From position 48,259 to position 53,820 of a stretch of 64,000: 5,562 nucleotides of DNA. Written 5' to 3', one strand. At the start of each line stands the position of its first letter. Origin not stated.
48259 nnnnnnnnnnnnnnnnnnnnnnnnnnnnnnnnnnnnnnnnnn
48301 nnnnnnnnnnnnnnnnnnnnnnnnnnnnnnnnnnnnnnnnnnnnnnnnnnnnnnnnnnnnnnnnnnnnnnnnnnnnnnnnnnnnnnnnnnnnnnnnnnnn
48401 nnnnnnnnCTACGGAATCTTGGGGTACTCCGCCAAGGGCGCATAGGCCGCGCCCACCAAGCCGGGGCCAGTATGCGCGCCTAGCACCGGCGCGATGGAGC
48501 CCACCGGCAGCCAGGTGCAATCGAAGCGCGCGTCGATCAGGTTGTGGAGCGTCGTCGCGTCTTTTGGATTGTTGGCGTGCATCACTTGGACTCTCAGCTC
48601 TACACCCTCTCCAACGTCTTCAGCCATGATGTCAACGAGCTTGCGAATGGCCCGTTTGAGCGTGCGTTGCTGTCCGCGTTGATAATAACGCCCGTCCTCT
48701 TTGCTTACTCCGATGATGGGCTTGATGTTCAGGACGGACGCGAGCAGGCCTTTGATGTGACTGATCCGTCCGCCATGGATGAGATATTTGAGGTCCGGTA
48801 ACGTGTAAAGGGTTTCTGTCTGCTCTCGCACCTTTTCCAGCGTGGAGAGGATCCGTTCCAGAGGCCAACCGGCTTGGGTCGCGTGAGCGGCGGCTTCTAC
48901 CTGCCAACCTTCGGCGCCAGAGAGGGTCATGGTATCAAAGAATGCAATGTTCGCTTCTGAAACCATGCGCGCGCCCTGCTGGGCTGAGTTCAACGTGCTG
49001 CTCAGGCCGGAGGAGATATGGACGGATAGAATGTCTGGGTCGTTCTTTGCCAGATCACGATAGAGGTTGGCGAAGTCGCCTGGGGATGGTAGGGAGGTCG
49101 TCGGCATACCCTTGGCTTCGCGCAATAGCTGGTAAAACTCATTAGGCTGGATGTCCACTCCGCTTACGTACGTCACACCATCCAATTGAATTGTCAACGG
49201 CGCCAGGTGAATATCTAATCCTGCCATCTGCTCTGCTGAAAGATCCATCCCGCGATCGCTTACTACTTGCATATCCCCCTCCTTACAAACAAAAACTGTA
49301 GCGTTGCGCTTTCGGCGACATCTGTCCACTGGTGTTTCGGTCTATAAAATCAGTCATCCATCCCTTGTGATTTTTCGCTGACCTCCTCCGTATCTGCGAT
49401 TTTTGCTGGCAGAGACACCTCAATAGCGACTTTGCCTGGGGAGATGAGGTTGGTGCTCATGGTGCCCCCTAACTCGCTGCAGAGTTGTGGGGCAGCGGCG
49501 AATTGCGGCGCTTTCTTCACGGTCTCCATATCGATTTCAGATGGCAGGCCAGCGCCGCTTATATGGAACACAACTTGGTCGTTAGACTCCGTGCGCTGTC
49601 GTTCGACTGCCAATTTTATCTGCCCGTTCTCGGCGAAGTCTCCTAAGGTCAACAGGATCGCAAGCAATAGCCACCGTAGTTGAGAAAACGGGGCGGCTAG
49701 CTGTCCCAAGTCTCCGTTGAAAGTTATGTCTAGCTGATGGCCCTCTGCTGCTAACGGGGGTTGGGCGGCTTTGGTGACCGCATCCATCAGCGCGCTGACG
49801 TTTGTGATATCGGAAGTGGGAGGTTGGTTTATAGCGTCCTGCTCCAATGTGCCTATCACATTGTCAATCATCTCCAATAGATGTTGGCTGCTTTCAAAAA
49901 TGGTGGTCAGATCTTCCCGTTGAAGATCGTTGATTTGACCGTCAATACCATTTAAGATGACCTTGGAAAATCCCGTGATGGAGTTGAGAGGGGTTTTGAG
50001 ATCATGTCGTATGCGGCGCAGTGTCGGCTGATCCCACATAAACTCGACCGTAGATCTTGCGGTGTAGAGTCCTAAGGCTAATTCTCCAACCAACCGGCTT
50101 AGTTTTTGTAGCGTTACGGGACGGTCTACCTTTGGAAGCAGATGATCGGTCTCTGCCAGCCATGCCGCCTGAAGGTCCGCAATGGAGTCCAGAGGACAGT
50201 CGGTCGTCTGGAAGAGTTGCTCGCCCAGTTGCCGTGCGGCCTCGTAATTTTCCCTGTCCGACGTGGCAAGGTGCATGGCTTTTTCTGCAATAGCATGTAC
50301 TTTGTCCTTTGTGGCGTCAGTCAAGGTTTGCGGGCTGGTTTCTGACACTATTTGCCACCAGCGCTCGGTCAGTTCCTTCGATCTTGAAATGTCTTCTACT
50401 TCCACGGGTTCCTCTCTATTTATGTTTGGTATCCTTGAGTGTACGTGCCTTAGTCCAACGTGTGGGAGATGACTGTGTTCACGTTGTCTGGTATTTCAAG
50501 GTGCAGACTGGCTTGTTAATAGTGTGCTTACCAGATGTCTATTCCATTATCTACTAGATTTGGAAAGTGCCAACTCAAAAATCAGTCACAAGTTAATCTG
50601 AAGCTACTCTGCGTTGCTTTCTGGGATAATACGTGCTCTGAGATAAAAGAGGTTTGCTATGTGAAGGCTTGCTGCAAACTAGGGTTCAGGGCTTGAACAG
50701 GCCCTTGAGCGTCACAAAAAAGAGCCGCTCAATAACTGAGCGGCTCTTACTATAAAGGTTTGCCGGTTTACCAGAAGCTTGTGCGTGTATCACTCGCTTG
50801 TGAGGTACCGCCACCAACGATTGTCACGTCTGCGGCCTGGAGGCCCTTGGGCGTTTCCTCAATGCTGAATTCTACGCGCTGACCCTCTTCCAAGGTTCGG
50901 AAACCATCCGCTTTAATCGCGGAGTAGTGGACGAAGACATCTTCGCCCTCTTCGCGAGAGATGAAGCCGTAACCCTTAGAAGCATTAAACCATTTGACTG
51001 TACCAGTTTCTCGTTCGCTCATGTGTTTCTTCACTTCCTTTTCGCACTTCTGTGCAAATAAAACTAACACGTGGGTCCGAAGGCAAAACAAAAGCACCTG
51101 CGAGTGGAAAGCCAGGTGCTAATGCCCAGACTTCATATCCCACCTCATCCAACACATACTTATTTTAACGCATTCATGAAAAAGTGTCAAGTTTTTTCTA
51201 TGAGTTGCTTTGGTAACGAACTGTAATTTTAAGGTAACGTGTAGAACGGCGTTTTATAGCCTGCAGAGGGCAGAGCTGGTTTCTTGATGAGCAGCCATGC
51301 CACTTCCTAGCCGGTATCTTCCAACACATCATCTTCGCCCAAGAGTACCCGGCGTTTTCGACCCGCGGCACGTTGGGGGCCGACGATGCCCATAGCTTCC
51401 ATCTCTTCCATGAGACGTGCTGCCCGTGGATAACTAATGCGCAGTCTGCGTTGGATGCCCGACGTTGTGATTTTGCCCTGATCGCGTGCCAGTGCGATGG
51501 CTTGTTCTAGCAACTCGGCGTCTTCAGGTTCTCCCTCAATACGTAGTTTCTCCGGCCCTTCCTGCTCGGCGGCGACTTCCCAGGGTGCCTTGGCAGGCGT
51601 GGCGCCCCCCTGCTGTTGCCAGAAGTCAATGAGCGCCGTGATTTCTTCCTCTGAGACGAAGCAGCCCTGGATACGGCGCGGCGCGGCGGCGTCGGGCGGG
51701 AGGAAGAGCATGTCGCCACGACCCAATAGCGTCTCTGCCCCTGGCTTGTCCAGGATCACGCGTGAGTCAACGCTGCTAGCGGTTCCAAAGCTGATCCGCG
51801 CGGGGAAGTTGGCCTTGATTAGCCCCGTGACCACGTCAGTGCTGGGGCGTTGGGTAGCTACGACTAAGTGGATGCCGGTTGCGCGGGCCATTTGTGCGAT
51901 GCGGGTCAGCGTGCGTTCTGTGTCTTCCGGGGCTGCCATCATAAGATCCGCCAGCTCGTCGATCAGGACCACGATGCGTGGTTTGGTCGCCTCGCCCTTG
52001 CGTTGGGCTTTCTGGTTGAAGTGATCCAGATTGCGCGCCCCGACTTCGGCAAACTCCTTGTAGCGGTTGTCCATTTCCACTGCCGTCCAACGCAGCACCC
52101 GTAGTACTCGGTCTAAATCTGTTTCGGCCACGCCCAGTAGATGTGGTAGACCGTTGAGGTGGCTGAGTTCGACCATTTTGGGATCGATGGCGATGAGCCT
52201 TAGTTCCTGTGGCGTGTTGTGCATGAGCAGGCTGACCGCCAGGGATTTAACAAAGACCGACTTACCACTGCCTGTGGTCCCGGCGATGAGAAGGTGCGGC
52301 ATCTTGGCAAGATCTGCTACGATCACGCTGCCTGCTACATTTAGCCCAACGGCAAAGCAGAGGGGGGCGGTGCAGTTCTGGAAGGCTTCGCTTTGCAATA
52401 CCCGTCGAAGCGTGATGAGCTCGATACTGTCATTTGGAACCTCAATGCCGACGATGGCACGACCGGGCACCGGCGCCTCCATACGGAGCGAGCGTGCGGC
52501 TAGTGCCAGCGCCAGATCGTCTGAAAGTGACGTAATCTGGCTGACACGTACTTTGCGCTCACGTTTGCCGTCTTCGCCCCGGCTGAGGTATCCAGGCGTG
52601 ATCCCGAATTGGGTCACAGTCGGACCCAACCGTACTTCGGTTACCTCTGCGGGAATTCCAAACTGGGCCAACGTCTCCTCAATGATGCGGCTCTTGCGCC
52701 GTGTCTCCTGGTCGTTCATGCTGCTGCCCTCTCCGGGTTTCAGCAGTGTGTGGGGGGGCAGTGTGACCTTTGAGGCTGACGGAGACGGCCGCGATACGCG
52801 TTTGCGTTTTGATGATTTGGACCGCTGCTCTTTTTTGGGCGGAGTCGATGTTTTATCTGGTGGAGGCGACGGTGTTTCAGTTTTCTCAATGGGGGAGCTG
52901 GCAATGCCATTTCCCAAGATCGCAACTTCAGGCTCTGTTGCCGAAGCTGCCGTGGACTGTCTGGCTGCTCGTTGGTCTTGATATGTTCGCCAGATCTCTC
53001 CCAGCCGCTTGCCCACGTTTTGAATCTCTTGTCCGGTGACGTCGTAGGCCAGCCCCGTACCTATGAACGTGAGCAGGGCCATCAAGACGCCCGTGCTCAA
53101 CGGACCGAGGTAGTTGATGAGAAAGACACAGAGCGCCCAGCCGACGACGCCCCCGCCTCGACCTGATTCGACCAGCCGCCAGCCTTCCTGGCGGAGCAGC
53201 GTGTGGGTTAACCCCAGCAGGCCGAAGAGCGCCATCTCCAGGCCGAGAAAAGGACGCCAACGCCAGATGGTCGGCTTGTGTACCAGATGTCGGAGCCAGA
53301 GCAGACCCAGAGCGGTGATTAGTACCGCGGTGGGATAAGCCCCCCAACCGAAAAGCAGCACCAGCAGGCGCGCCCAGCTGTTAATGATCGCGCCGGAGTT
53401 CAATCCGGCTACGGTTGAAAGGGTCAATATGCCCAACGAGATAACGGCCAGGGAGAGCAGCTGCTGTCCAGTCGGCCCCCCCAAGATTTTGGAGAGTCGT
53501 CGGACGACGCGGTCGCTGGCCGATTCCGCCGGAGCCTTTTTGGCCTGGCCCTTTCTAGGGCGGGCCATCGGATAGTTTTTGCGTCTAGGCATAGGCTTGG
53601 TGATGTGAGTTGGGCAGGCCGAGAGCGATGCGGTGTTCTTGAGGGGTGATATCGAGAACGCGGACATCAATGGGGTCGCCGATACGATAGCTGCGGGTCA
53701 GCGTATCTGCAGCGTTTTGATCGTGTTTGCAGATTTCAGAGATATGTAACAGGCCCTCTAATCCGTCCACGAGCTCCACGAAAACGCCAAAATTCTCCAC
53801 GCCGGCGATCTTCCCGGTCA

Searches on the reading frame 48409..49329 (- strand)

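Call 44: search_protein_families(library=pfam, proteins=[window:48409-49329:-], max_evalue=0.00001)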
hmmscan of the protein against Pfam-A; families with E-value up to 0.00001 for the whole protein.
window:48409-49329:- (306 aa): 1 family
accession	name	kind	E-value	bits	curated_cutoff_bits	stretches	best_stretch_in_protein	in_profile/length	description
PF02645.21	DegV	-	3.1e-77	260.1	27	1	21-298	3-279/280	Uncharacterised protein, DegV family COG1307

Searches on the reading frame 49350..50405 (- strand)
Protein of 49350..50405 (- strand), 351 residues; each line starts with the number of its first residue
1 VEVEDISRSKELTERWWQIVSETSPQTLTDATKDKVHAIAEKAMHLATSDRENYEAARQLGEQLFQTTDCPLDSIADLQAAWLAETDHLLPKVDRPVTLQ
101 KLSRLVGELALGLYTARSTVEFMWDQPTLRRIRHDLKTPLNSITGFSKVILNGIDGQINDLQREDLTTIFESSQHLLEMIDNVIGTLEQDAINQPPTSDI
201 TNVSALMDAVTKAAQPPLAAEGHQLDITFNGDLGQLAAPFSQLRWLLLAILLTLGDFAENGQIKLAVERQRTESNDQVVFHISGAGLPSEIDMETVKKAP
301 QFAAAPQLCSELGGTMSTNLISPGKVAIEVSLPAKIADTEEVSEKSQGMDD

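Call 44: search_protein_families(library=pfam, proteins=[window:49350-50405:-], max_evalue=0.00001)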
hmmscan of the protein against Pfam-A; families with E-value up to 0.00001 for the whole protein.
window:49350-50405:- (351 aa): 1 family
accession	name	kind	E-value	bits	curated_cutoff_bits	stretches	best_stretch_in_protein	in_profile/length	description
PF00512.31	HisKA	-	5.7e-10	39.5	26.9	1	130-183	7-57/66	His Kinase A (phospho-acceptor) domain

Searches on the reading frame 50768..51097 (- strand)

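Call 44: search_protein_families(library=pfam, proteins=[window:50768-51097:-], max_evalue=0.00001)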
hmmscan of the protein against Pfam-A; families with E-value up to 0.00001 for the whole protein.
window:50768-51097:- (109 aa): 1 family
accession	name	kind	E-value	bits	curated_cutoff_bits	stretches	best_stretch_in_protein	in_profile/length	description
PF00313.28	CSD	-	5e-30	103.6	27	1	31-92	2-64/66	'Cold-shock' DNA-binding domain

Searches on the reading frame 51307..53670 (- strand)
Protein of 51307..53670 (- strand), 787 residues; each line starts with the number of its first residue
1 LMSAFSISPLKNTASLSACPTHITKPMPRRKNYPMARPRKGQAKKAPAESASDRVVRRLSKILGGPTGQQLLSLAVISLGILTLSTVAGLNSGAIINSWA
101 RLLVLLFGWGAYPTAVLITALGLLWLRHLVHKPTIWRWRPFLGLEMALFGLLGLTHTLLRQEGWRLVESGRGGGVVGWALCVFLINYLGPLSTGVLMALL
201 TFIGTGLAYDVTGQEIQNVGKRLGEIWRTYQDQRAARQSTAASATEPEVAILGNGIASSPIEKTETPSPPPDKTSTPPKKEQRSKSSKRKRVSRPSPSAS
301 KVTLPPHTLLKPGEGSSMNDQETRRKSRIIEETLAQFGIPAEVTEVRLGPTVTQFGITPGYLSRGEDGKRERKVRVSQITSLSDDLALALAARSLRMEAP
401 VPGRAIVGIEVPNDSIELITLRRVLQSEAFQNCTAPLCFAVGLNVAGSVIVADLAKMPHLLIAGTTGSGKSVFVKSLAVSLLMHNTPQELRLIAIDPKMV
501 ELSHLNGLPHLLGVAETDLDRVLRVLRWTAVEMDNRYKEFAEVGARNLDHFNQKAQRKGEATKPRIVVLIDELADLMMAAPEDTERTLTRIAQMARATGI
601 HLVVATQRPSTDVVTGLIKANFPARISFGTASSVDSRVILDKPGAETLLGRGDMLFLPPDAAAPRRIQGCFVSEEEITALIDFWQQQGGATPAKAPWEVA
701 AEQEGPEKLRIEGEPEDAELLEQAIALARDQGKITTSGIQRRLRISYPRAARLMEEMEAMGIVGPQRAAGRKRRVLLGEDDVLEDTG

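Call 44: search_protein_families(library=pfam, proteins=[window:51307-53670:-], max_evalue=0.00001)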
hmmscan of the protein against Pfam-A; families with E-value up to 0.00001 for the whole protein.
window:51307-53670:- (787 aa): 4 families
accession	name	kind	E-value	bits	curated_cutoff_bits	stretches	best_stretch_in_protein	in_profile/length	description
PF01580.24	FtsK_SpoIIIE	-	7.5e-58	196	24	1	421-610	2-220/221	FtsK/SpoIIIE family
PF17854.6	FtsK_alpha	-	2.4e-27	95.5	22.9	1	304-413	1-101/101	FtsK alpha domain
PF09397.16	FtsK_gamma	-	3.2e-19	68.9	30.6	1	716-776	2-61/63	Ftsk gamma domain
PF13491.11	FtsK_4TM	-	2.2e-06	27.9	23.1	1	100-212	55-162/171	4TM region of DNA translocase FtsK/SpoIIIE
